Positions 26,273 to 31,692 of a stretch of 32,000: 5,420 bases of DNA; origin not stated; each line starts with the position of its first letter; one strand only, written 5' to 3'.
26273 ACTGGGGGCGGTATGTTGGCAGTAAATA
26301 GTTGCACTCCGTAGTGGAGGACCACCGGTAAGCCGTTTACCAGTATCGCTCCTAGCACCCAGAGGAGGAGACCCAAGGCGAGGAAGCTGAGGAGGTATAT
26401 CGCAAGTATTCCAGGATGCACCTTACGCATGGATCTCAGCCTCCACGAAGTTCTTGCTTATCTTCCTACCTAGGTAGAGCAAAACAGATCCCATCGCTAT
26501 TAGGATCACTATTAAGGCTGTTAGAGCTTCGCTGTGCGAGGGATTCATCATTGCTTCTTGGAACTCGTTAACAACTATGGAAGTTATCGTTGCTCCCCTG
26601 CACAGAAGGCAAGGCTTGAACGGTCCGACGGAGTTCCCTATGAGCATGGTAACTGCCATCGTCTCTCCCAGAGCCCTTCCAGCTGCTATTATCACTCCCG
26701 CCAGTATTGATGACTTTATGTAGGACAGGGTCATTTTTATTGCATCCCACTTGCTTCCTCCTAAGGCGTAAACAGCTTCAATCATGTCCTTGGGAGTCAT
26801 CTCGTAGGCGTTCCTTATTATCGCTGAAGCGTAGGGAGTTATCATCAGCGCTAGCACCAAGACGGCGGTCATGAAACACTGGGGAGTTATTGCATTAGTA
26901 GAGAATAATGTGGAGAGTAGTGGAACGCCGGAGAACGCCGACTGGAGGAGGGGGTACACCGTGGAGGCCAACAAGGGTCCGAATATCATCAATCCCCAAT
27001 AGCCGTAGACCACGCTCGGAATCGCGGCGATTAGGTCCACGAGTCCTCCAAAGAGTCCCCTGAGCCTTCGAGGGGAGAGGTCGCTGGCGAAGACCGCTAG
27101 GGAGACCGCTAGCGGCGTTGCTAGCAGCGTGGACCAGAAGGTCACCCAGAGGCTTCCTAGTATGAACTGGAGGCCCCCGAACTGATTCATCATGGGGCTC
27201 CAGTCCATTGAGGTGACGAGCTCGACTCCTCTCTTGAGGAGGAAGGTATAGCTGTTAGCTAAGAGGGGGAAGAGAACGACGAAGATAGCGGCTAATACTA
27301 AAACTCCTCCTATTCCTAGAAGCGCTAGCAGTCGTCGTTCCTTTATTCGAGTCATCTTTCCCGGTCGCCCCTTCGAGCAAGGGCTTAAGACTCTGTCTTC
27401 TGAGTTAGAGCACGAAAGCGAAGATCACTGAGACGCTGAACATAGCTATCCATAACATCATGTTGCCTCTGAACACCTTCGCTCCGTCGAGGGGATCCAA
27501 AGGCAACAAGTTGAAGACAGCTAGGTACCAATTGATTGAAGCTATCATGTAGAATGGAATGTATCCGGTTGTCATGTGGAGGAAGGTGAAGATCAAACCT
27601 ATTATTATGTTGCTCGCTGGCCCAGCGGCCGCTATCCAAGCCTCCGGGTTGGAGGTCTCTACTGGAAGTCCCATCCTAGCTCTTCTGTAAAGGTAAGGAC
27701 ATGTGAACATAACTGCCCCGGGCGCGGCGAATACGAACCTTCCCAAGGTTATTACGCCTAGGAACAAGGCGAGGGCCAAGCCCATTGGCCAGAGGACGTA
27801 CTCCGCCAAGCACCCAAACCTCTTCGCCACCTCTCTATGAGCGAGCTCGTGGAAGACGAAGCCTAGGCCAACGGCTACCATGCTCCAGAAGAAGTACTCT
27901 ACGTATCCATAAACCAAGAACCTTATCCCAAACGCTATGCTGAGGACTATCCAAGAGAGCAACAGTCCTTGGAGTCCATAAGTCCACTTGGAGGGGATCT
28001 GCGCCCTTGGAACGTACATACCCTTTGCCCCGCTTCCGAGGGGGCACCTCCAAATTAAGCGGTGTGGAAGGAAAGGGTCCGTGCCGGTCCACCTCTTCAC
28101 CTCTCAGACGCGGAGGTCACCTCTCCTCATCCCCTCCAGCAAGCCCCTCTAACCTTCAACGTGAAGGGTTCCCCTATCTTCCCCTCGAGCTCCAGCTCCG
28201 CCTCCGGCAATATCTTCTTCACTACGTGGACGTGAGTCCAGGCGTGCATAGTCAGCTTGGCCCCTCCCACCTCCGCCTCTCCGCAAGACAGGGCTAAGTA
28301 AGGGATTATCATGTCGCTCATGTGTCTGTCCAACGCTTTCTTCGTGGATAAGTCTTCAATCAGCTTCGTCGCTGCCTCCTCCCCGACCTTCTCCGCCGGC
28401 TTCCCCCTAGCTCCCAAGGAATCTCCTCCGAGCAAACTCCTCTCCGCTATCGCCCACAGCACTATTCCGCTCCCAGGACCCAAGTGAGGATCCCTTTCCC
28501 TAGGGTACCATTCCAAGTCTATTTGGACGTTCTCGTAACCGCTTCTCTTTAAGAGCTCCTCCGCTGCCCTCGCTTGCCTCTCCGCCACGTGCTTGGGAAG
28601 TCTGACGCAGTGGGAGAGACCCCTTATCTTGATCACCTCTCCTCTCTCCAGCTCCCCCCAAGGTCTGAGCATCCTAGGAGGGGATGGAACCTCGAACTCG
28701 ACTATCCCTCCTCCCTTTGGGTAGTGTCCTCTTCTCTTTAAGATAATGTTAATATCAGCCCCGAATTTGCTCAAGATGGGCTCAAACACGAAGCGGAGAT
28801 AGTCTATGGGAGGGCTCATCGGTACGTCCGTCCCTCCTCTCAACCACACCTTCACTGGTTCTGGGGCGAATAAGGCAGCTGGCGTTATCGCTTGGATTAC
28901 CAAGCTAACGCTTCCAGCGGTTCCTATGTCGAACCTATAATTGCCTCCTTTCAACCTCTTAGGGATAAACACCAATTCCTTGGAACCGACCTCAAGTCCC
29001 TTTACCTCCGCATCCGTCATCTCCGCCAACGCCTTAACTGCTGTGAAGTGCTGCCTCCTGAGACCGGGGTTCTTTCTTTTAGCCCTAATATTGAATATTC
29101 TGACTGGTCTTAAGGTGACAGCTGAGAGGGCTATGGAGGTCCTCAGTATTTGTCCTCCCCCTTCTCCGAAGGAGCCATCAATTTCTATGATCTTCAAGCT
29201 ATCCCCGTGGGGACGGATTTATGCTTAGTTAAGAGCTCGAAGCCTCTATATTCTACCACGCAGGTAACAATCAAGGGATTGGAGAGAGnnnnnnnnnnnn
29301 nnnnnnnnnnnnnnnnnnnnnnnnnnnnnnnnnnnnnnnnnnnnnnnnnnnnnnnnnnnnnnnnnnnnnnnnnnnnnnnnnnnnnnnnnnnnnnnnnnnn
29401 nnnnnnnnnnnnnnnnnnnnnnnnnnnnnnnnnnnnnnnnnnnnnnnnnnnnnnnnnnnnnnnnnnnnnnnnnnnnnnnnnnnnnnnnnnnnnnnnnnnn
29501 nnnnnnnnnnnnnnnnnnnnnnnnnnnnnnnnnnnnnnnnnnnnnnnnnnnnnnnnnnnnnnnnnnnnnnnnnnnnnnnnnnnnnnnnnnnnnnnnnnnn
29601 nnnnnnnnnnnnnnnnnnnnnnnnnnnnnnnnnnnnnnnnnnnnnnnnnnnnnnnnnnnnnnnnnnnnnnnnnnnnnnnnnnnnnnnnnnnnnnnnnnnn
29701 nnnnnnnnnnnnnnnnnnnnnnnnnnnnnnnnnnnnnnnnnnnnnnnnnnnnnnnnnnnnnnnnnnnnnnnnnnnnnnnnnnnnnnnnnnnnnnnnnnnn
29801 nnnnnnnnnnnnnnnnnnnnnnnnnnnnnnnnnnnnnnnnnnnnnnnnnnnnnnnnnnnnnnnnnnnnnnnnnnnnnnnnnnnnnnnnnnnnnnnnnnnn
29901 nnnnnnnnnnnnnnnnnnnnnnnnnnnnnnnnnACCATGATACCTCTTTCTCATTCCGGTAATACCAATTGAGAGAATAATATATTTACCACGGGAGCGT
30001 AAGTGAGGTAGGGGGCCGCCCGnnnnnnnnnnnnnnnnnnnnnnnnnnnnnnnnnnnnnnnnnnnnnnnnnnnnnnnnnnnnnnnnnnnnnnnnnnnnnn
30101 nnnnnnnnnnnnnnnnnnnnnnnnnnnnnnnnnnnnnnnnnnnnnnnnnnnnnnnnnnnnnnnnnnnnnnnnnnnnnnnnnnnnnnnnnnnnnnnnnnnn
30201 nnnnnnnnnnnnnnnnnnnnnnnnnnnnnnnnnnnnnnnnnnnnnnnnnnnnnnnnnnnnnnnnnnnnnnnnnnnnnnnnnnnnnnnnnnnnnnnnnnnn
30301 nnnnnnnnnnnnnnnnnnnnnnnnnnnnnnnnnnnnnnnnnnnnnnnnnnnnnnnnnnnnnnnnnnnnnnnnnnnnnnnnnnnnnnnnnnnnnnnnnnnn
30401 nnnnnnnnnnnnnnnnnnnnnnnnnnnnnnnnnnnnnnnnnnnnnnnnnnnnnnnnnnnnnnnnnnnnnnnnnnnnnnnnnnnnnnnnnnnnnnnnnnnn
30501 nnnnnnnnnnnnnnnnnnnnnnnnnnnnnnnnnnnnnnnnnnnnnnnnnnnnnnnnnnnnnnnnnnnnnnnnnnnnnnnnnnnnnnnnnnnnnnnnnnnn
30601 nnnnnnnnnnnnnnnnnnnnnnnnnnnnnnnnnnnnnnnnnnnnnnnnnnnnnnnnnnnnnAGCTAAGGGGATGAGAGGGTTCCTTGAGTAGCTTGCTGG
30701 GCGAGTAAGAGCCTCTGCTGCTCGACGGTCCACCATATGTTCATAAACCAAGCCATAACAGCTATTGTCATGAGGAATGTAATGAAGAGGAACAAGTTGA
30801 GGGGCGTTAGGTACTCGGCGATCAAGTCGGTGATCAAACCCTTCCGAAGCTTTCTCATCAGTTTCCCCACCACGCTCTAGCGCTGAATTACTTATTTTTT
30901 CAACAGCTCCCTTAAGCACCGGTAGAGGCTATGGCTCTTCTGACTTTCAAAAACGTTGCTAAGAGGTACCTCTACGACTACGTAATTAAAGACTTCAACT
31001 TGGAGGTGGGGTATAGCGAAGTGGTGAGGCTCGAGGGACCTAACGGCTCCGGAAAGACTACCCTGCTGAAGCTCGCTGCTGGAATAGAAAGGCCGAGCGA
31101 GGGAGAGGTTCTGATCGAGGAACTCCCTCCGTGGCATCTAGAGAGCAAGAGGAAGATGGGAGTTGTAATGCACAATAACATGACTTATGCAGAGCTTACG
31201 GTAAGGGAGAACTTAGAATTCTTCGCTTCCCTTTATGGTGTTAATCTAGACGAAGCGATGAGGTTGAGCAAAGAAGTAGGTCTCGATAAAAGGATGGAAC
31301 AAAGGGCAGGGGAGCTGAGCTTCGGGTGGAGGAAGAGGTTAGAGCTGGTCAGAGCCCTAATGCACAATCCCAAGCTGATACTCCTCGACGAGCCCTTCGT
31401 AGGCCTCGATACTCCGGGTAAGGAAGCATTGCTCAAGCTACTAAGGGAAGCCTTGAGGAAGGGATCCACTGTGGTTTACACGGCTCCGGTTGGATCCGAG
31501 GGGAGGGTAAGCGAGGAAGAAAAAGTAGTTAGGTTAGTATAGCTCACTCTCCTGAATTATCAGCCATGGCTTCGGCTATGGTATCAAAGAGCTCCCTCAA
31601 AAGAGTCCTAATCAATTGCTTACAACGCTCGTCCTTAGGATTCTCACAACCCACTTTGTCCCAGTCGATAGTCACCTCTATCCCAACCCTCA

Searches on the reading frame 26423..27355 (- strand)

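Call 94: search_protein_families(library=pfam, proteins=[window:26423-27355:-], max_evalue=0.0001)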
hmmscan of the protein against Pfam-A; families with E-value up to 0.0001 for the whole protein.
window:26423-27355:- (310 aa): 1 family
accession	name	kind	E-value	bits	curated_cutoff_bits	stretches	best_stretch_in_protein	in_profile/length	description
PF00528.27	BPD_transp_1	-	9.6e-12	45.4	26.4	1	84-294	2-173/184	Binding-protein-dependent transport system inner membrane component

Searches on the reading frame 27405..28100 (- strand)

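Call 94: search_protein_families(library=pfam, proteins=[window:27405-28100:-], max_evalue=0.0001)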
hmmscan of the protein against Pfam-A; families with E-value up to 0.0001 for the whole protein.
window:27405-28100:- (231 aa): 1 family
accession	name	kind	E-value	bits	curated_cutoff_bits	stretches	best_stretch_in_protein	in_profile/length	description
PF02163.28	Peptidase_M50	-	2.4e-12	47.1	27.2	2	182-212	162-192/221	Peptidase family M50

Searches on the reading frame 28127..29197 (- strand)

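Call 94: search_protein_families(library=pfam, proteins=[window:28127-29197:-], max_evalue=0.0001)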
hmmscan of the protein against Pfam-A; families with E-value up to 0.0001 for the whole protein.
window:28127-29197:- (356 aa): 2 families
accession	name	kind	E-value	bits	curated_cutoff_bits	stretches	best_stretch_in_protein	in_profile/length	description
PF01137.26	RTC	-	3.3e-80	268.8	27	1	11-331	2-216/221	RNA 3'-terminal phosphate cyclase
PF05189.18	RTC_insert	-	2.4e-30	105.4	23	1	183-283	1-101/102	RNA 3'-terminal phosphate cyclase (RTC), insert domain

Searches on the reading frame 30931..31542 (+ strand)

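Call 94: search_protein_families(library=pfam, proteins=[window:30931-31542:+], max_evalue=0.0001)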
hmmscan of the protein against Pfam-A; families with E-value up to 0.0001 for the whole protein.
window:30931-31542:+ (203 aa): 2 families
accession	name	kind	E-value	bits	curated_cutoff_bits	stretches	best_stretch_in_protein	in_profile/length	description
PF00005.33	ABC_tran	-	1.8e-27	97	25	1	20-156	2-136/137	ABC transporter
PF13304.12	AAA_21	-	4.3e-07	30.7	27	0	36-50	6-20/304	AAA domain, putative AbiEii toxin, Type IV TA system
